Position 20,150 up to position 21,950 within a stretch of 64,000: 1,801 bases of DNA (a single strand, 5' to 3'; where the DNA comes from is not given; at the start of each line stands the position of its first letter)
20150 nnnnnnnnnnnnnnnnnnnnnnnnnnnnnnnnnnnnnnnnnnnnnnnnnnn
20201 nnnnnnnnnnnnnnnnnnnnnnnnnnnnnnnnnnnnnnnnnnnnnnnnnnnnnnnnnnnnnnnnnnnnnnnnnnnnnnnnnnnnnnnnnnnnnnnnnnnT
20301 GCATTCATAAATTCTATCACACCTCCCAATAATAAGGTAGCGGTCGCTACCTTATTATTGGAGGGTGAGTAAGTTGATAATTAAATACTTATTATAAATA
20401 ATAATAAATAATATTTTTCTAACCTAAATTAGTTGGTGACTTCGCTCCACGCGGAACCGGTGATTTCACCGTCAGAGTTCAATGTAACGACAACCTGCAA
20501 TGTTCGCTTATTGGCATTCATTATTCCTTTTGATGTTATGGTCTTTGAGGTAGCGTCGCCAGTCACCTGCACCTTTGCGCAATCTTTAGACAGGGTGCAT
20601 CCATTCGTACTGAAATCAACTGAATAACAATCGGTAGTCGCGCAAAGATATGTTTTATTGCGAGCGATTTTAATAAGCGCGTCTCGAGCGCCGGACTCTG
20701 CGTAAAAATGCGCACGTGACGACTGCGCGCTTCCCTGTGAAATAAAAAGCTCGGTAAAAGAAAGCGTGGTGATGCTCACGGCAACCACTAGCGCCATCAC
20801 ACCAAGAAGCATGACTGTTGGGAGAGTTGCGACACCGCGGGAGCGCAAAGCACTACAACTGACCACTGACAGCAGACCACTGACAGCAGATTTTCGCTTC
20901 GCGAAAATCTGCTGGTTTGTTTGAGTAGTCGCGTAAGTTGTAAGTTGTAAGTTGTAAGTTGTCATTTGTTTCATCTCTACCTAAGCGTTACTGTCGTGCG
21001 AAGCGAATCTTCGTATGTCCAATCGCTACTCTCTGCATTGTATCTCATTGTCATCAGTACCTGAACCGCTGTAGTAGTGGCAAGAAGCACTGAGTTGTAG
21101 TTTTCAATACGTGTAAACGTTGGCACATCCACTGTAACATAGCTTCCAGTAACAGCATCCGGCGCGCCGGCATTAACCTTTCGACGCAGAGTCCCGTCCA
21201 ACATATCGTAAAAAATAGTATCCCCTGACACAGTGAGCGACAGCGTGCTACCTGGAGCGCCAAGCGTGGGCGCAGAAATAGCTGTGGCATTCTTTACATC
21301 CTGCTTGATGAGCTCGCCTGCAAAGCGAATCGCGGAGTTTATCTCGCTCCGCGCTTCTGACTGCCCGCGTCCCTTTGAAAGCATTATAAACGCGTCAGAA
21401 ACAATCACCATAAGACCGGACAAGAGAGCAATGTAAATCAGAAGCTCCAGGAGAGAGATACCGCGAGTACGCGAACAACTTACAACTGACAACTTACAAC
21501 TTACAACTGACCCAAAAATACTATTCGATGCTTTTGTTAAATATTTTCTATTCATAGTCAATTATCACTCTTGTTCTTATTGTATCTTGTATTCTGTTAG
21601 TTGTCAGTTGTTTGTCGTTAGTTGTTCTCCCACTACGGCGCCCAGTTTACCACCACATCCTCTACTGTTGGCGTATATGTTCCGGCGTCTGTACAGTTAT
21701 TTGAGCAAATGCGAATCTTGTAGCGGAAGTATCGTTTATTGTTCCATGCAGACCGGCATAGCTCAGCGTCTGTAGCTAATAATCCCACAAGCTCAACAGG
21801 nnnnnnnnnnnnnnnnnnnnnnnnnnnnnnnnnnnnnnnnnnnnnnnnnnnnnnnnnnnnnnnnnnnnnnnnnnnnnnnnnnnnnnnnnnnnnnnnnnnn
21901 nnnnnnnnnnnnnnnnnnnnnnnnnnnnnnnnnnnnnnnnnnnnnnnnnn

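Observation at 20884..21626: Heptanucleotide tandem repeats (GT[A/C]AGTT) in the 5' coding/leader regions of two pseudopilin genes: candidate slipped-strand phase-variation switches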

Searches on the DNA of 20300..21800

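Call 49: search_rna_families(source=window, start=20300, end=21800, threshold=evalue, max_evalue=1)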
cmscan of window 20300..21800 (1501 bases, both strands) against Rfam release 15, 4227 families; matches with E-value up to 1: 3.
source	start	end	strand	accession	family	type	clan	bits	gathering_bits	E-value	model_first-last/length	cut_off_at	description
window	20317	20370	+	RF04210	MIR8643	Gene; miRNA;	-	23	135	0.085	1-150/150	no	MIR8643 microRNA precursor family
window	20329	20454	-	RF02377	SurA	Gene; sRNA;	-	21.6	100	0.0028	1-279/279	no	SurA sRNA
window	20319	20509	-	RF00125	IS128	Gene; sRNA;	-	17.9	80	0.78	1-209/209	no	IS128 RNA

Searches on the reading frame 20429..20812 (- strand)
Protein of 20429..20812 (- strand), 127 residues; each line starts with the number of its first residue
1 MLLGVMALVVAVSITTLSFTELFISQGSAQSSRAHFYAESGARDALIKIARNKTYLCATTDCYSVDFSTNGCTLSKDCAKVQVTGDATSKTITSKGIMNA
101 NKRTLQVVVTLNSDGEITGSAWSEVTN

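Call 74: find_encoding_contigs(protein=window:20429-20812:-, flank=1500, max_places=8)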
Protein window:20429-20812:- (127 aa): no gene with exactly this product is on record in the collection.

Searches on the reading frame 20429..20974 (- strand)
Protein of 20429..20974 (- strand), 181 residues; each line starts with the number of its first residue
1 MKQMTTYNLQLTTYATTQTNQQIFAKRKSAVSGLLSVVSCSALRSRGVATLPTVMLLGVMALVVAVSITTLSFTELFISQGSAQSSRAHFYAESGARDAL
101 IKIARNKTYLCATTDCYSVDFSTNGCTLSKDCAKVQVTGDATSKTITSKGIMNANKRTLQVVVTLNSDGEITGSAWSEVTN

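Call 16: search_protein_families(library=pfam, proteins=[window:20429-20974:-], max_evalue=0.01)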
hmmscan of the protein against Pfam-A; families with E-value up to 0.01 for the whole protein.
window:20429-20974:- (181 aa): 0 families

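Call 43: find_homologous_proteins(query=window:20429-20974:-, max_evalue=1e-20)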
Query window:20429-20974:- (181 aa): 255 proteins with E <= 1e-20 among 518 candidates; the best 120 are listed.
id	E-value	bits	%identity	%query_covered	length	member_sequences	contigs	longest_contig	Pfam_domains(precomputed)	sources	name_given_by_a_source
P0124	4.1e-107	373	100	100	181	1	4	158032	-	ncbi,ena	-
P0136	6.5e-76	271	84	89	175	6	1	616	-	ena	-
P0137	6.5e-70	252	88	76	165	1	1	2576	-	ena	-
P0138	1.2e-69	251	77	88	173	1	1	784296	-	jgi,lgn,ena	-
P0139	4.6e-69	249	87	75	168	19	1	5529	-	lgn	-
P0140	5.8e-67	242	65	100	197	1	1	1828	-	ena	-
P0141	1.1e-66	242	69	100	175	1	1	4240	-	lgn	-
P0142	2.1e-65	237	80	81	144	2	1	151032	-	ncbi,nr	ncbi:MAG: hypothetical protein M0P64_00645 [Candidatus Pacebacteria bacterium]|nr:hypothetical prote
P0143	7.0e-65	236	82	75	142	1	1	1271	-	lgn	-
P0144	4.7e-64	233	80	76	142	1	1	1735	-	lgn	-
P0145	4.7e-63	230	78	76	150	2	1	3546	-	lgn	-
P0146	6.6e-62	226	65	97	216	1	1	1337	-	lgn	-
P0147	8.6e-61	222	73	81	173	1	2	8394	-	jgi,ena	-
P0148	1.1e-60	222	76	75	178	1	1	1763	-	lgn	-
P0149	2.8e-60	221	73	78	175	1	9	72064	-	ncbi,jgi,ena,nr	ncbi:MAG: hypothetical protein UY07_C0020G0012 [Parcubacteria group bacterium GW2011_GWA1_47_8]|nr:M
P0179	1.8e-48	182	66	75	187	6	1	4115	-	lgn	-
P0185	3.7e-48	181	64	78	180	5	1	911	-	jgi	jgi:Tfp pilus assembly protein PilX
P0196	5.6e-47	178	64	76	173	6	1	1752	-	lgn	-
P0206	4.1e-46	175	55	92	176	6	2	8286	-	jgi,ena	-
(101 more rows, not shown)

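Call 61: list_cluster_members(proteins=[P0139, P0136, P0179, P0196, P0206, P0185, P0005, P0034, P0036, P0080])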
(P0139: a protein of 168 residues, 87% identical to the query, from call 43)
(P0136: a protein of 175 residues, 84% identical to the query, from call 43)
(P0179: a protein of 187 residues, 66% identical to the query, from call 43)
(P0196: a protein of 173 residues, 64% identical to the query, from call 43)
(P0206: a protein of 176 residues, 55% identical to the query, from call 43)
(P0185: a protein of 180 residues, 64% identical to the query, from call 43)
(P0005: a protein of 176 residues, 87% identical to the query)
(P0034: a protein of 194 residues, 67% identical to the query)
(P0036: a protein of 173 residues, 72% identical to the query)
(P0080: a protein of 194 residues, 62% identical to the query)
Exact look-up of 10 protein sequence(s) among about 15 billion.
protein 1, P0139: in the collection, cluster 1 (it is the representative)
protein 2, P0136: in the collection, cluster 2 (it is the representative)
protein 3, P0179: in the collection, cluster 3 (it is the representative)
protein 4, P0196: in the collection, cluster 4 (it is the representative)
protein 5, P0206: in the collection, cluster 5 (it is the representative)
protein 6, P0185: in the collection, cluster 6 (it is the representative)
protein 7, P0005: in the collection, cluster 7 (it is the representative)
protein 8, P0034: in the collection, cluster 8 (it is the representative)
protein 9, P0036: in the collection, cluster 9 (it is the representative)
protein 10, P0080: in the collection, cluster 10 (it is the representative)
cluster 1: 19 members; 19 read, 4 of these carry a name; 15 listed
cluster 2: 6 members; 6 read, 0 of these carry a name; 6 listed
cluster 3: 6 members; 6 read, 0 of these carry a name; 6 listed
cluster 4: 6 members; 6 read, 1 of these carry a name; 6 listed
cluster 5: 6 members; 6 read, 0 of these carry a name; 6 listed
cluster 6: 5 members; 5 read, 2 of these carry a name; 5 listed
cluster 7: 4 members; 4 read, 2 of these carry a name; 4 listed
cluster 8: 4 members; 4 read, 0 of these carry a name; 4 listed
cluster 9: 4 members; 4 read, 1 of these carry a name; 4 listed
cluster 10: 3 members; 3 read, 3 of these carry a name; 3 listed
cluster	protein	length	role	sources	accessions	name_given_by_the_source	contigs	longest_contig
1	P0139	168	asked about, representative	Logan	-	-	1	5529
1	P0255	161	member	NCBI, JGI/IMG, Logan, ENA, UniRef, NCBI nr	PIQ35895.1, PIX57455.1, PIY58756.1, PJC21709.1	MAG: hypothetical protein CO060_03210 [Candidatus Yonathbacteria bacterium ... | Type 4 fimbrial biogenesis protein PilX N-terminal domain-containing protein n=1 ... | MAG: hypothetical protein COW60_01490 [Candidatus Yonathbacteria bacterium ...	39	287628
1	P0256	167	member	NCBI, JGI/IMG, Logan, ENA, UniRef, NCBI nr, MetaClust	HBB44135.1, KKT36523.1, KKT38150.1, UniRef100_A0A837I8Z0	MAG: hypothetical protein UW27_C0004G0005 [Parcubacteria group bacterium ... | Type 4 fimbrial biogenesis protein PilX N-terminal domain-containing protein n=1 ... | MAG: hypothetical protein UW25_C0005G0005 [Candidatus Nomurabacteria bacterium ...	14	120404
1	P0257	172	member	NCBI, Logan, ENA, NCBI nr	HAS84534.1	MAG TPA: hypothetical protein DCS23_00450 [Candidatus Yonathbacteria bacterium] | hypothetical protein [Candidatus Yonathbacteria bacterium]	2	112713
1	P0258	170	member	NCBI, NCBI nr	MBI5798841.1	MAG: hypothetical protein HZB10_02830 [Candidatus Yonathbacteria bacterium] | hypothetical protein [Candidatus Yonathbacteria bacterium]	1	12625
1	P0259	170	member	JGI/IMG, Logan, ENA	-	-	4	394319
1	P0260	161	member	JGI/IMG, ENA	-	-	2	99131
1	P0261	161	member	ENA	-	-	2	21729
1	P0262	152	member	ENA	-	-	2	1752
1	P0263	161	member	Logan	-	-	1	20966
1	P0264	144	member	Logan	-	-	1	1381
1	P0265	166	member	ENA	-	-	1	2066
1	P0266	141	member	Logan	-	-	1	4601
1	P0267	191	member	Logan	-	-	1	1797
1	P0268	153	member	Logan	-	-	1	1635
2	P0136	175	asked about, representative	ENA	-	-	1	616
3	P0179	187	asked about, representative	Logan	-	-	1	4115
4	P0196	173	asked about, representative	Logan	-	-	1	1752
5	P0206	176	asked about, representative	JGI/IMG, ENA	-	-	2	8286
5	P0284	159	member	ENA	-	-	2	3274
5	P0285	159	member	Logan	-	-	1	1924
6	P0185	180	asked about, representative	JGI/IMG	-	Tfp pilus assembly protein PilX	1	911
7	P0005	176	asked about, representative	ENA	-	-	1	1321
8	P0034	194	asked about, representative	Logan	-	-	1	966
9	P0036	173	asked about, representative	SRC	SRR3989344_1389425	-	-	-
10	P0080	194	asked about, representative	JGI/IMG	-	prepilin-type N-terminal cleavage/methylation domain-containing protein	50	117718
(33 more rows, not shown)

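Call 62: find_encoding_contigs(protein=P0149, flank=1500, max_places=10)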
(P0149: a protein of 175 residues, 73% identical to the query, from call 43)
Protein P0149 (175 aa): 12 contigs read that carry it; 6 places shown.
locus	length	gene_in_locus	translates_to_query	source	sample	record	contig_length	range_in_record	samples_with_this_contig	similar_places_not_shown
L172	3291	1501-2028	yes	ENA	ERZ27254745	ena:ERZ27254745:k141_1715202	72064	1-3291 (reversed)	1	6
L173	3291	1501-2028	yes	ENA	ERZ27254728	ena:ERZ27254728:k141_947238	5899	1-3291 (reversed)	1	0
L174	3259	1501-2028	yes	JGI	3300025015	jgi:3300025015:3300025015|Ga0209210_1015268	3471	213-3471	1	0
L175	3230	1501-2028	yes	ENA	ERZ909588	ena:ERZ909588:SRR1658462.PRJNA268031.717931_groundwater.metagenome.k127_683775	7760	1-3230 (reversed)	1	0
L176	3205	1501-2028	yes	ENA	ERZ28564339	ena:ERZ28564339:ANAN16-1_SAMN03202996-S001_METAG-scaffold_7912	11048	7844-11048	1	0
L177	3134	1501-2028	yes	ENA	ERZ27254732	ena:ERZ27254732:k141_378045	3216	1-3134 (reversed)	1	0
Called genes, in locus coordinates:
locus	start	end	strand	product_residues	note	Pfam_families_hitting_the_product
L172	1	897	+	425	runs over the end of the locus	-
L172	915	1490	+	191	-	-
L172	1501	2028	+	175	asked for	-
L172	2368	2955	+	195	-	PF20803:PaaX_M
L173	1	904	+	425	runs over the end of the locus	-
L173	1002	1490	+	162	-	-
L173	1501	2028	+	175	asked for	-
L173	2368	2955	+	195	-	PF20803:PaaX_M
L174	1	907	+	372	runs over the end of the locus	?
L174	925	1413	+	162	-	-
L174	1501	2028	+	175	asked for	-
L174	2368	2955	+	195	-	PF20803:PaaX_M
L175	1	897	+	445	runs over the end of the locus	-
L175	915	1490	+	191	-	-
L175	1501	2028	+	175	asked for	-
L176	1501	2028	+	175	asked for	-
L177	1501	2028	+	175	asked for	-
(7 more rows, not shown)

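Call 64: find_encoding_contigs(protein=P0284, flank=1200, max_places=4)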
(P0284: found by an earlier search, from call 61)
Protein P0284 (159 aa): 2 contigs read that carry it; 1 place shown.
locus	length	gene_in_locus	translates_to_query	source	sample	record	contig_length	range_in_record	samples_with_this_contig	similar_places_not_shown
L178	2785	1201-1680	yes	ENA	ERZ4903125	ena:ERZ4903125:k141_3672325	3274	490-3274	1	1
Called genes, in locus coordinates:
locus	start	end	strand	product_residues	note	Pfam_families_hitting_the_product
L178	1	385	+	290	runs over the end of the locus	?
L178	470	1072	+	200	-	-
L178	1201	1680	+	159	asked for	-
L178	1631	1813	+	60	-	-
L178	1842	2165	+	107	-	PF02635:DsrE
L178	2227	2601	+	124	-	PF00072:Response_reg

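Call 65: find_encoding_contigs(protein=P0285, flank=1200, max_places=4)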
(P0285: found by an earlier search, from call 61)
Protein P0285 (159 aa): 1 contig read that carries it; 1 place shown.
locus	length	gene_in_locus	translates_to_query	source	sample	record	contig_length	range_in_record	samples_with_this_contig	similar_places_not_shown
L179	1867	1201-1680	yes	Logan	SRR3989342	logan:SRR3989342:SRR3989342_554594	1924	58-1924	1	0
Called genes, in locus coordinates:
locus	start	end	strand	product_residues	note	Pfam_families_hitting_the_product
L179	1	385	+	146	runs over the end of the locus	?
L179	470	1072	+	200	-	-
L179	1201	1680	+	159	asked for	-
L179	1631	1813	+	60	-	-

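Call 78: find_encoding_contigs(protein=P0266, flank=2500, max_places=3)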
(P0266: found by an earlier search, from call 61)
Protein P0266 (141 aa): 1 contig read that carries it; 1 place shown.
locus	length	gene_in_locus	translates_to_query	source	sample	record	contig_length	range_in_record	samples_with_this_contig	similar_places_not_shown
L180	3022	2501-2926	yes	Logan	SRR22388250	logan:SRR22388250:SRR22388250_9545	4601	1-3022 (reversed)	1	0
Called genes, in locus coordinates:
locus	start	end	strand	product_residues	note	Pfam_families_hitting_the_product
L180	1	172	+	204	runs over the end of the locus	-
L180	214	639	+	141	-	-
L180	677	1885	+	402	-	-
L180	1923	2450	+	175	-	-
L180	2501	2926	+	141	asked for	-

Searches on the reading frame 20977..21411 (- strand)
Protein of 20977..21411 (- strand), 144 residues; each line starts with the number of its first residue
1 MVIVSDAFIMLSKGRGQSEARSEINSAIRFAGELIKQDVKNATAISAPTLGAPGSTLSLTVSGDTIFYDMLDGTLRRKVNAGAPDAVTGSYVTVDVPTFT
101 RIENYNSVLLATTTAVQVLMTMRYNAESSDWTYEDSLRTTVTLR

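Call 73: find_encoding_contigs(protein=window:20977-21411:-, flank=1500, max_places=8)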
Protein window:20977-21411:- (144 aa): no gene with exactly this product is on record in the collection.
